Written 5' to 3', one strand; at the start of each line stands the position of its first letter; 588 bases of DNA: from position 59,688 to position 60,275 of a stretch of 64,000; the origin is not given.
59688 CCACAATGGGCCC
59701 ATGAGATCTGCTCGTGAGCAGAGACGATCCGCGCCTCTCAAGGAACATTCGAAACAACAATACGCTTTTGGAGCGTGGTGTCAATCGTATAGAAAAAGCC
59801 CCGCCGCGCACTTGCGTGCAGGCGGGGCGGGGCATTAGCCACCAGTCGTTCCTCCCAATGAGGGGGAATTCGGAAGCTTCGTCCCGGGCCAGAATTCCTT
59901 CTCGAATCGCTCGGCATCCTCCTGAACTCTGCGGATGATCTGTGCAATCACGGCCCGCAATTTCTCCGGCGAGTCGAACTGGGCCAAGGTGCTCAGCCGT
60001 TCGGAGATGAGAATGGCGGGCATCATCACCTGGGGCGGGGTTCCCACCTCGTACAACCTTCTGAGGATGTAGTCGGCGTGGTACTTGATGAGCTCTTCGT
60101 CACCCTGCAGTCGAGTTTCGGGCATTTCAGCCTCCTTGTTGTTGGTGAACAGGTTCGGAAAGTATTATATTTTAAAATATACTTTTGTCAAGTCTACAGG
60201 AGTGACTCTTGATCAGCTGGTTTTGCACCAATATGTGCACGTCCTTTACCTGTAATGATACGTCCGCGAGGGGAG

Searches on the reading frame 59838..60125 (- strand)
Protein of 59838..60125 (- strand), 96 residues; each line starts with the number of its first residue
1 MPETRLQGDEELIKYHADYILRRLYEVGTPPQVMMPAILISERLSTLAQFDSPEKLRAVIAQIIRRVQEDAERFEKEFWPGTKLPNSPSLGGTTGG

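Call 43: search_protein_families(library=pfam, max_evalue=1, proteins=[window:59838-60125:-])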
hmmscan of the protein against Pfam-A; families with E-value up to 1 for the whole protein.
seq(96 aa): 0 families

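Call 44: search_protein_families(library=phrogs, max_evalue=1, proteins=[window:59838-60125:-])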
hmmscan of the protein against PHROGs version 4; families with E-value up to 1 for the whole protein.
seq(96 aa): 1 family
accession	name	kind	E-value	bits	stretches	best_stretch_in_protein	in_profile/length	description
phrog_33925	-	unknown function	0.034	15.4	1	35-70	29-64/106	-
